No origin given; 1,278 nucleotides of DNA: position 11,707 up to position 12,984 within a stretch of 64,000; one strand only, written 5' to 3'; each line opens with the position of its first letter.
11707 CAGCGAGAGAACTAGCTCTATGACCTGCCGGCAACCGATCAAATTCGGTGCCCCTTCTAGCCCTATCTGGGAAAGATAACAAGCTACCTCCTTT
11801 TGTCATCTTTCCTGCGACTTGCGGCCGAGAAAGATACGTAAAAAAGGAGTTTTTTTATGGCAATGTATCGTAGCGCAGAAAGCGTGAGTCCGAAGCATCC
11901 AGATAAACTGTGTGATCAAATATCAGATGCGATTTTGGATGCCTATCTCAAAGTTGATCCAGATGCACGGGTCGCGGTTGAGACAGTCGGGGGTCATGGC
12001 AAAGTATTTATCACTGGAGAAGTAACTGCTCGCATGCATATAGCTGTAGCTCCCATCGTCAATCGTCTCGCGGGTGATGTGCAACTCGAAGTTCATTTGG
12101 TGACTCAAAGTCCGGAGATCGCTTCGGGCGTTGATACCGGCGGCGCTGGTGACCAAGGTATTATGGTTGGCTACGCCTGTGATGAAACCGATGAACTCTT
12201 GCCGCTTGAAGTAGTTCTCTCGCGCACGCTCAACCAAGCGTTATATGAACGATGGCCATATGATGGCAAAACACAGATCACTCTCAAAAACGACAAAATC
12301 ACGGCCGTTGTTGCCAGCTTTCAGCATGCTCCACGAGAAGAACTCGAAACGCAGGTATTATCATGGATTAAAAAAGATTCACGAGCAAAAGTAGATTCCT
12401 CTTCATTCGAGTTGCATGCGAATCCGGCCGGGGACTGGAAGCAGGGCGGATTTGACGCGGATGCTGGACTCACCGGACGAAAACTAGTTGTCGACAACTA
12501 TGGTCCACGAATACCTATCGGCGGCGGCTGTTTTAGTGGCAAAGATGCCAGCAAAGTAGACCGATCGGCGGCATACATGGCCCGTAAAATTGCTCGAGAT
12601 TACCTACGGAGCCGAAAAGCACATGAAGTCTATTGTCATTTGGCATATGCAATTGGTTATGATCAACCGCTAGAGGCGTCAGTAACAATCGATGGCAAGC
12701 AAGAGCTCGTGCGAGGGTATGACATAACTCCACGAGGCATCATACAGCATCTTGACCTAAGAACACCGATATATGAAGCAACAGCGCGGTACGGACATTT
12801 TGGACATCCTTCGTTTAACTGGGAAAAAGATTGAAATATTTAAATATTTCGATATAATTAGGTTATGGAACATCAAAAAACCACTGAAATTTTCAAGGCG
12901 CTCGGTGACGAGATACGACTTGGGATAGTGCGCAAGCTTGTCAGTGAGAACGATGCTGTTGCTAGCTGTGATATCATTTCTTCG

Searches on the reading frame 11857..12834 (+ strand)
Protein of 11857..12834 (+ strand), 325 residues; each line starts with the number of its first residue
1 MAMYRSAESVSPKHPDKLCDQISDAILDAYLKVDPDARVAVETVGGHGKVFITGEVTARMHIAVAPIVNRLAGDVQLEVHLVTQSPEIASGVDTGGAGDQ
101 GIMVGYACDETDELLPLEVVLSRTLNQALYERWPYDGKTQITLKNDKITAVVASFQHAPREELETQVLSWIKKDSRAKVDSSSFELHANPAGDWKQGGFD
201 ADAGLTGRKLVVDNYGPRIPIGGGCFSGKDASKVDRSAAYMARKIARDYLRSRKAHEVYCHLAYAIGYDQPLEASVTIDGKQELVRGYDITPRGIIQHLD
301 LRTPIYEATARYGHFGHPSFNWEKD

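Call 74: search_protein_families(library=pfam, proteins=[window:11857-12834:+], max_evalue=0.001)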
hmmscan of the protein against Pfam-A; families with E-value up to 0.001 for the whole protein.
window:11857-12834:+ (325 aa): 3 families
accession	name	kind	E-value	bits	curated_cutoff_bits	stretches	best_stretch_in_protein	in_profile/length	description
PF02773.21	S-AdoMet_synt_C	-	8.1e-41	139.6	25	1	197-324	2-138/138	S-adenosylmethionine synthetase, C-terminal domain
PF00438.25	S-AdoMet_synt_N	-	4.9e-22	78.8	33.1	1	5-75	4-74/99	S-adenosylmethionine synthetase, N-terminal domain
PF02772.21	S-AdoMet_synt_M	-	2.6e-18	66.7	29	1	96-193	3-119/120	S-adenosylmethionine synthetase, central domain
